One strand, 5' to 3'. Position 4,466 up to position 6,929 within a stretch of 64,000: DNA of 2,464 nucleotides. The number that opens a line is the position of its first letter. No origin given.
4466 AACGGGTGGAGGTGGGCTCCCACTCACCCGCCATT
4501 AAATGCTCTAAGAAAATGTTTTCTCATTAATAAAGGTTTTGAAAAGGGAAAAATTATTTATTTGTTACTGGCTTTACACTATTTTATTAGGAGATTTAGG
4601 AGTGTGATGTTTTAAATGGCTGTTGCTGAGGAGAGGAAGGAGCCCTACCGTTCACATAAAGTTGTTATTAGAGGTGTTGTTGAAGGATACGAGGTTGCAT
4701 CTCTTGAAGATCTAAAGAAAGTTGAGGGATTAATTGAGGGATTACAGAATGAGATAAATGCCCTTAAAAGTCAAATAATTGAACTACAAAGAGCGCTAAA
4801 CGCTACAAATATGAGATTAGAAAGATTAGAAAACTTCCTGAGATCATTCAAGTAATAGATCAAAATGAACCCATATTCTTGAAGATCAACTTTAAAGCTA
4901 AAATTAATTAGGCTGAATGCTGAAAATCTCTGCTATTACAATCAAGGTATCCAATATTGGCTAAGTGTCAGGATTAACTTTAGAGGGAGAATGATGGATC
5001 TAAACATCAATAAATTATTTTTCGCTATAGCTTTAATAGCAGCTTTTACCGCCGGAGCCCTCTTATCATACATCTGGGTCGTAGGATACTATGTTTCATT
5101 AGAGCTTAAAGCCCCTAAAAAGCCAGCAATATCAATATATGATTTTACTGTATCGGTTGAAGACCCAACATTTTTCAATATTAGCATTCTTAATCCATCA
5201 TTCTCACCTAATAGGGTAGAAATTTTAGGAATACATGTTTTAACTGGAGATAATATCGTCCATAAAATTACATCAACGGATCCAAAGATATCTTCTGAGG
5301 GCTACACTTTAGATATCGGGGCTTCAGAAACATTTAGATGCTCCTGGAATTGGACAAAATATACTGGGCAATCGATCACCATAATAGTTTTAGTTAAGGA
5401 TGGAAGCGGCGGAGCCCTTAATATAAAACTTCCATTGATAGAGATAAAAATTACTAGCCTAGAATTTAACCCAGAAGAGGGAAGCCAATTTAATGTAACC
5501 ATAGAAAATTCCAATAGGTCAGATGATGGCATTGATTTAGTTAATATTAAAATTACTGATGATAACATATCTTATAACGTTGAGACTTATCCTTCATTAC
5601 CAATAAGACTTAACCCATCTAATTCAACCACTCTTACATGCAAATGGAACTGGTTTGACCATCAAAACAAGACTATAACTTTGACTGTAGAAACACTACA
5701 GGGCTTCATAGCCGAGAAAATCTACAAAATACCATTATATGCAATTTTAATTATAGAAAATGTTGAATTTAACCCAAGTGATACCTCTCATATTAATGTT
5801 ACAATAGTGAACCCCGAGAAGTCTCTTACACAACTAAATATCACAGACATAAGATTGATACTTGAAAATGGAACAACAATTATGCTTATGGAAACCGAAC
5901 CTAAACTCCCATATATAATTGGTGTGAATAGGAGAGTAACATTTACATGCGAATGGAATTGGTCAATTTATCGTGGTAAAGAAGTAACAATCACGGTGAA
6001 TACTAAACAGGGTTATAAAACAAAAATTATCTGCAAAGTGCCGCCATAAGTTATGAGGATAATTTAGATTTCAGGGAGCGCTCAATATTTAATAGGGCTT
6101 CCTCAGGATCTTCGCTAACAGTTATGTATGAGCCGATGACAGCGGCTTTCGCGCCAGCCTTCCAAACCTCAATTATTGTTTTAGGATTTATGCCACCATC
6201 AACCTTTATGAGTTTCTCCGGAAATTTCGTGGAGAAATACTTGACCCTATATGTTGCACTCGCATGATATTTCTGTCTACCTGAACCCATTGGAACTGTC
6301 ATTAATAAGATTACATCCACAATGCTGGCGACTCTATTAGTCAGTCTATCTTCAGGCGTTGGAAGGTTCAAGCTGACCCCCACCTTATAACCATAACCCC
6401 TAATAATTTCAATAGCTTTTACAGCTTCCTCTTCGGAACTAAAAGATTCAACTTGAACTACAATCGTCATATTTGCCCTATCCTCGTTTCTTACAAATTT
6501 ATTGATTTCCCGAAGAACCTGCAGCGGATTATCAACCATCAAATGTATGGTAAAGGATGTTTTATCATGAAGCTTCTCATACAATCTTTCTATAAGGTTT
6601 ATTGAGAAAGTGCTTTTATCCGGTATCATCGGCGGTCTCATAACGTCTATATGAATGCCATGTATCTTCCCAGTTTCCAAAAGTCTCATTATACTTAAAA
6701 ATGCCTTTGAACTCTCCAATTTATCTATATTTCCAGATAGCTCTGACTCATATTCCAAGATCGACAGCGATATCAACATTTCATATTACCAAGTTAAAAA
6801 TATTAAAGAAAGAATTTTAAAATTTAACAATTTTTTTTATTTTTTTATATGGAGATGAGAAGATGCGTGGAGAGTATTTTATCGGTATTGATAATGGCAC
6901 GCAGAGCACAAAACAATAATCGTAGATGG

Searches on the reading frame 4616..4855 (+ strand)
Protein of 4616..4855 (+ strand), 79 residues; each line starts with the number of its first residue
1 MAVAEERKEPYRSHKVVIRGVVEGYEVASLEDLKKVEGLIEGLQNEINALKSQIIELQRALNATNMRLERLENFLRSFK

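Call 5: search_protein_families(library=pfam, proteins=[window:4616-4855:+], max_evalue=0.01)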
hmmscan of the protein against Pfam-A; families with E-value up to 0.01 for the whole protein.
window:4616-4855:+ (79 aa): 6 families
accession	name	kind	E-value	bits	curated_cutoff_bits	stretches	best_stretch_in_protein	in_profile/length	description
PF19111.5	DUF5798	-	0.0013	19.3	27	1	33-73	10-50/89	Family of unknown function (DUF5798)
PF16888.10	YwqH-like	-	0.0017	19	33.7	1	34-73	84-123/123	YwqH-like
PF25600.1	TRIM_CC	-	0.0034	17.7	30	1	32-65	58-91/142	TRIM protein coiled-coil region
PF18595.6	Nuf2_DHR10-like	-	0.0037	17.8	28.4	1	31-73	57-99/117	Nuf2, DHR10-like domain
PF18035.6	Bap31_Bap29_C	-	0.0073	16.8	30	1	33-67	6-37/52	Bap31/Bap29 cytoplasmic coiled-coil domain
PF06657.18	Cep57_MT_bd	-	0.008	17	31.3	0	37-69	14-46/77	Centrosome microtubule-binding domain of Cep57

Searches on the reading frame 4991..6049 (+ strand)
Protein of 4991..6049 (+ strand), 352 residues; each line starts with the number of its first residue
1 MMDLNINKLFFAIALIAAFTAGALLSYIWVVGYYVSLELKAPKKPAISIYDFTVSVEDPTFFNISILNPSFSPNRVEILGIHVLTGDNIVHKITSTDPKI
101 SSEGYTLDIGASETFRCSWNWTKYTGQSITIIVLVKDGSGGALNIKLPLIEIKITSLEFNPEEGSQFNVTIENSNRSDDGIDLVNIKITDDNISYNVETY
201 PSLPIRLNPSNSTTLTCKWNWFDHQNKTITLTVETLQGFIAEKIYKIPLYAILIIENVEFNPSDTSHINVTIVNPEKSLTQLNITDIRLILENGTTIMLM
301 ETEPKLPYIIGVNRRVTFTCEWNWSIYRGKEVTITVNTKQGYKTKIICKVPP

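Call 5: search_protein_families(library=pfam, proteins=[window:4991-6049:+], max_evalue=0.01)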
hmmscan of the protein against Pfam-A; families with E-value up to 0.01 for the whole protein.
window:4991-6049:+ (352 aa): 2 families
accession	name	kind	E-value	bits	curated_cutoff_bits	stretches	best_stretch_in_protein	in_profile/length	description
PF10420.15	IL12p40_C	-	1.6e-06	29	25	0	317-349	14-47/84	Cytokine interleukin-12p40 C-terminus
PF18621.7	Rv3651-like_middle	-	0.0014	19.5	31.1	0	111-131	63-83/110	Rv3651-like, middle domain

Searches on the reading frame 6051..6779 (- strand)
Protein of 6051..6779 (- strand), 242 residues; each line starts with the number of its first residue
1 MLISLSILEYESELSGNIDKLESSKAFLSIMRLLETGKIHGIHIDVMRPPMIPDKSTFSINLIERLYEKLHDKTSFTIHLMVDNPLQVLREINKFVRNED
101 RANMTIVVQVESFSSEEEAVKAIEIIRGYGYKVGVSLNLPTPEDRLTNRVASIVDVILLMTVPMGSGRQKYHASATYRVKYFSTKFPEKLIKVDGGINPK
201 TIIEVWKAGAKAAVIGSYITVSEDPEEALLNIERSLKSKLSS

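Call 5: search_protein_families(library=pfam, proteins=[window:6051-6779:-], max_evalue=0.01)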
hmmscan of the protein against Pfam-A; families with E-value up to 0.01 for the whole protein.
window:6051-6779:- (242 aa): 1 family
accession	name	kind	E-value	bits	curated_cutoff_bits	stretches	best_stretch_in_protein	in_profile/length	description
PF00834.25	Ribul_P_3_epim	-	1.5e-26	93.5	21.1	1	37-219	24-197/198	Ribulose-phosphate 3 epimerase family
